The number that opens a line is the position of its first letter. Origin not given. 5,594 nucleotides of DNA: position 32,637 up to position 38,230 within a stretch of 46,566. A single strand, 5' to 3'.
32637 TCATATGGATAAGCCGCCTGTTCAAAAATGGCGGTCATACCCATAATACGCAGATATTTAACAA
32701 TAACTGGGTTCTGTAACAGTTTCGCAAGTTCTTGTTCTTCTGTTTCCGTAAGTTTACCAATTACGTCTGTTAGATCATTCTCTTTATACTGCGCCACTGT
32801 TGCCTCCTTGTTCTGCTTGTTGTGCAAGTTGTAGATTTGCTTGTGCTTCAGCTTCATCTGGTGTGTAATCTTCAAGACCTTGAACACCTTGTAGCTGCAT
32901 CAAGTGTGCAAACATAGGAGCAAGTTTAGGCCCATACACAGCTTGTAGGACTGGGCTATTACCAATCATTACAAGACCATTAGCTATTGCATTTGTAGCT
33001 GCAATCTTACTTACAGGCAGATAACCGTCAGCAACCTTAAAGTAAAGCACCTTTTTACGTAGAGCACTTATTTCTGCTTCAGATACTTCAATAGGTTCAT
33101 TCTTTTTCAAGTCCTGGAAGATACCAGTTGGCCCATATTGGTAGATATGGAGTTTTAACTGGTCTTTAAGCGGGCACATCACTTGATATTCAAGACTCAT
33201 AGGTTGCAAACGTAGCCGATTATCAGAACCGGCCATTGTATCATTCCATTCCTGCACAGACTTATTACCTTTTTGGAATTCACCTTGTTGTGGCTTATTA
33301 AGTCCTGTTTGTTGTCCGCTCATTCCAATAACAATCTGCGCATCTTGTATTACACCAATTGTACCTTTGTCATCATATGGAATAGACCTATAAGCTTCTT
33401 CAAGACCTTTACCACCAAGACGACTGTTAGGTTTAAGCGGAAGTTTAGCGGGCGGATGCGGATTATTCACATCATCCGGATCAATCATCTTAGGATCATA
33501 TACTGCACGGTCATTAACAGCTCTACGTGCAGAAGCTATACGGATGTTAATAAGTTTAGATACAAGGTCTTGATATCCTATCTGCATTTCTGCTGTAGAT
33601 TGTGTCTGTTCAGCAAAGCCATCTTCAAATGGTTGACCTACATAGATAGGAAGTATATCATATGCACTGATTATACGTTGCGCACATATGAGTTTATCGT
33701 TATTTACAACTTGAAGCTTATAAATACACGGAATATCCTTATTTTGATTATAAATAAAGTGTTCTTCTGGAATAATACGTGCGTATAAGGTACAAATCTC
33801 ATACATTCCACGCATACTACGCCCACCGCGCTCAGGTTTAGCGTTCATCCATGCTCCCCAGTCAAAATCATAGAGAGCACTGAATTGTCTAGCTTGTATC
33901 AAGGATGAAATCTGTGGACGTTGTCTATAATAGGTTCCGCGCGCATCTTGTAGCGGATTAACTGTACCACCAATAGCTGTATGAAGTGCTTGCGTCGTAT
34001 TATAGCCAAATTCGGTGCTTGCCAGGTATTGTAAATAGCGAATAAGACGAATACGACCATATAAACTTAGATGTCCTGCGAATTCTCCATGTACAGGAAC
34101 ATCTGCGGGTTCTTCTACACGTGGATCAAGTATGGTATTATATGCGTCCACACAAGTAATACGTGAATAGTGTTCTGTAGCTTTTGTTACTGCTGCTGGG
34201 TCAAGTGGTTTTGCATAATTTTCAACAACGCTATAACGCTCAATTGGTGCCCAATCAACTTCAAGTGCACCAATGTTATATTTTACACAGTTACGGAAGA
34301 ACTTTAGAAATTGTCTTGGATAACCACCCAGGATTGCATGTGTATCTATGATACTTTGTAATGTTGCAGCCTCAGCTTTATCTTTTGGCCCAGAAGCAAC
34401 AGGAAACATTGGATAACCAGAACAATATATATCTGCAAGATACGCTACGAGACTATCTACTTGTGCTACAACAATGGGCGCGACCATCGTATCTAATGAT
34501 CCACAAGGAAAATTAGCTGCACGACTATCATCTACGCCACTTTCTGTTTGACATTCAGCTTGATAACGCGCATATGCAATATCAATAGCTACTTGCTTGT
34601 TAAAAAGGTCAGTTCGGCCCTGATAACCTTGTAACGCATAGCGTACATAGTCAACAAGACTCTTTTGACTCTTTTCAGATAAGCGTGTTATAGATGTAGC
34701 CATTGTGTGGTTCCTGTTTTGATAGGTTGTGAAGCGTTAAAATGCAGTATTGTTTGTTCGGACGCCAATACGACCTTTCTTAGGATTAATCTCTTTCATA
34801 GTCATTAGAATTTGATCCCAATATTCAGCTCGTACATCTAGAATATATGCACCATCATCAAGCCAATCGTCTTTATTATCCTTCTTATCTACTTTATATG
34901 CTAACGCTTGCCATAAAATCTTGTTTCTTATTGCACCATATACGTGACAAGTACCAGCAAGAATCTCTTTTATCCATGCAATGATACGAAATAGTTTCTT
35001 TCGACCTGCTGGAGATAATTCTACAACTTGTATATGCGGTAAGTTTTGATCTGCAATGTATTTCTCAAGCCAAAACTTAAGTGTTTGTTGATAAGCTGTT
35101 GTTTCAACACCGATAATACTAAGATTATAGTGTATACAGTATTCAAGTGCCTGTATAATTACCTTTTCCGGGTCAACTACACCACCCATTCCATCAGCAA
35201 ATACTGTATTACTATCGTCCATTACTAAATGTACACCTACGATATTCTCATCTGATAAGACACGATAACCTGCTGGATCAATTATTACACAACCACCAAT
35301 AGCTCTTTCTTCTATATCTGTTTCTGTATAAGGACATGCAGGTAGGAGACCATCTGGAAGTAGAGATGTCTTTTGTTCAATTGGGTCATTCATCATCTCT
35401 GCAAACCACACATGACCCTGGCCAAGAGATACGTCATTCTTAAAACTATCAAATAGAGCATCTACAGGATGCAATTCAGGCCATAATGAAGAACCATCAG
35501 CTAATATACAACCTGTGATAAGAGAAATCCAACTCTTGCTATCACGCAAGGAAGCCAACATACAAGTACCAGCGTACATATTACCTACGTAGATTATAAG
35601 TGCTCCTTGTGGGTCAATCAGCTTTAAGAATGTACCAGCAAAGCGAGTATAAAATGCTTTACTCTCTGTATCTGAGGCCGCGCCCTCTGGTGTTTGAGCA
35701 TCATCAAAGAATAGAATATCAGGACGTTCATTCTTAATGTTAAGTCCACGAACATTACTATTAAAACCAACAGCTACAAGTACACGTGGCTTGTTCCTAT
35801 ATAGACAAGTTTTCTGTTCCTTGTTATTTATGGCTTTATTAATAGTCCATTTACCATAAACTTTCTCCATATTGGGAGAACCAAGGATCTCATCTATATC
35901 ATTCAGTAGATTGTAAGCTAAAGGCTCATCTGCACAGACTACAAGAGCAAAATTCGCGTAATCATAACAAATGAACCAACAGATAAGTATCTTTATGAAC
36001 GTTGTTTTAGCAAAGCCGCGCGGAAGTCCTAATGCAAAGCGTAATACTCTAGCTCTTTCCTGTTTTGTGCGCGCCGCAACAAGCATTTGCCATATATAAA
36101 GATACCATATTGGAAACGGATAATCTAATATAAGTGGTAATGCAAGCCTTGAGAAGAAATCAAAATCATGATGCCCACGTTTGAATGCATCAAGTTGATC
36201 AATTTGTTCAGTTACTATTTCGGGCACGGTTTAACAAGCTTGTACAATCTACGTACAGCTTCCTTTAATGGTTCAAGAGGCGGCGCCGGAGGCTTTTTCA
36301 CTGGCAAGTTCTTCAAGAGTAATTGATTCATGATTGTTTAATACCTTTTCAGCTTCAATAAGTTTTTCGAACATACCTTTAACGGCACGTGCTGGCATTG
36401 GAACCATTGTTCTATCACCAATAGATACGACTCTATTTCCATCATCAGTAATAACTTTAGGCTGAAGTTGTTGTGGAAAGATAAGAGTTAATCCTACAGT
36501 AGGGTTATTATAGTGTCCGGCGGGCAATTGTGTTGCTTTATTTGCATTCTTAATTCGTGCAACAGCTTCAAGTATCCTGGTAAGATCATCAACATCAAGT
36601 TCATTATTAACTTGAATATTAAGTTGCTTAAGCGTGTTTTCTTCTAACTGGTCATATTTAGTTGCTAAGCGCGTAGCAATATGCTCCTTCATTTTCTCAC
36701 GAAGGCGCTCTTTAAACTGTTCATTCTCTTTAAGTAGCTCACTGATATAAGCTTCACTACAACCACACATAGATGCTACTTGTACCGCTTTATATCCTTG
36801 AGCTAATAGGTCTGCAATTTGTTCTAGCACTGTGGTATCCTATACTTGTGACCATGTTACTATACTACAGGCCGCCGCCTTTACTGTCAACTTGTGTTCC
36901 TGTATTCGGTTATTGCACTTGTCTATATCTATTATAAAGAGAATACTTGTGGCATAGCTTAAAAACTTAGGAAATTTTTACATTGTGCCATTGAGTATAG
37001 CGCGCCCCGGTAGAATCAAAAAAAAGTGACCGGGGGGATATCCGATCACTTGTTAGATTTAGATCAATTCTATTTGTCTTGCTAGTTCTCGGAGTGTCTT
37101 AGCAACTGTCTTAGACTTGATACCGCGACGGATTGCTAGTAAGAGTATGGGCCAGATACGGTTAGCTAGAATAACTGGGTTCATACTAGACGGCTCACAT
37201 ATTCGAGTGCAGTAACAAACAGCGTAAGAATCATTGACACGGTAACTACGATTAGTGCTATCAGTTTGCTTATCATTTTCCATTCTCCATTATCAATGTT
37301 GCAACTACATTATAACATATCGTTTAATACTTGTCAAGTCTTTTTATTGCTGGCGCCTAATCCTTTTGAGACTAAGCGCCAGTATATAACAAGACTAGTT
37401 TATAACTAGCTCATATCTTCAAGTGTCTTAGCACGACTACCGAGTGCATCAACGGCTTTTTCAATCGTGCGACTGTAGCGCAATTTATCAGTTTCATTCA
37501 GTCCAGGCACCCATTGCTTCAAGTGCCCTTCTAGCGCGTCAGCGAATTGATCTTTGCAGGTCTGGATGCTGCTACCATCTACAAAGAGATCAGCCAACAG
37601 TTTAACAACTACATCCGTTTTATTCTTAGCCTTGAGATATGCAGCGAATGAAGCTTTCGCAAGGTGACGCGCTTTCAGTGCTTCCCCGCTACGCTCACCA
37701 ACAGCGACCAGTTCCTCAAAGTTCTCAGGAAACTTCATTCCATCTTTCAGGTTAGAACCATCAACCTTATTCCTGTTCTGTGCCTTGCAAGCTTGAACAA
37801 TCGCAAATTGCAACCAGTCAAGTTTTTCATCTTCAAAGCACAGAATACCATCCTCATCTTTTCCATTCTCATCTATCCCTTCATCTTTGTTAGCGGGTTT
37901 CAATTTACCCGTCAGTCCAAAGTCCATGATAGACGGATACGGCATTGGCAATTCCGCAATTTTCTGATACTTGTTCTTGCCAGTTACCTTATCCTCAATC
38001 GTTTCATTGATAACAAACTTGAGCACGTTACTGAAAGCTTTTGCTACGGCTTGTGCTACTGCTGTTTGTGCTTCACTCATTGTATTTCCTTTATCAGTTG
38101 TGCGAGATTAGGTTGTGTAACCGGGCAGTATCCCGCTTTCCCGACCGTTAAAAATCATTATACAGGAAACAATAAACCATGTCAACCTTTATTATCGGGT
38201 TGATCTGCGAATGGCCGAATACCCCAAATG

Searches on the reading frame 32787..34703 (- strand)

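Call 10: search_protein_families(library=phrogs, max_evalue=0.00001, proteins=[window:32787-34703:-])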
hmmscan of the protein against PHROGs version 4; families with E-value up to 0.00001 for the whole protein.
window:32787-34703:- (639 aa): 1 family
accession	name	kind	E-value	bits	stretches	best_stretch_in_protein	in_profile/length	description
phrog_15554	-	head and packaging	1.6e-89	301.8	1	32-623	40-626/666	portal protein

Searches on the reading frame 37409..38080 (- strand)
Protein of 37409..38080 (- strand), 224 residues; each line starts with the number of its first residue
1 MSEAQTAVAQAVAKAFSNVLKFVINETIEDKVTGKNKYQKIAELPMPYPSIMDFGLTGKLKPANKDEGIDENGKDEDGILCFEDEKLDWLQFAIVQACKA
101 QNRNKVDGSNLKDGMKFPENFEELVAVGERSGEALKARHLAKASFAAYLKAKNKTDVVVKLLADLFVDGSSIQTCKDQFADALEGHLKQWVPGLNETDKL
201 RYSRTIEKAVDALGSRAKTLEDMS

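Call 9: search_protein_families(library=phrogs, max_evalue=0.00001, proteins=[window:37409-38080:-])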
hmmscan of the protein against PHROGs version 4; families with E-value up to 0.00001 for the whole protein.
window:37409-38080:- (224 aa): 1 family
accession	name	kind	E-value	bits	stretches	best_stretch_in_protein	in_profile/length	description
phrog_15550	-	unknown function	2e-12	48.3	1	23-195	13-183/212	-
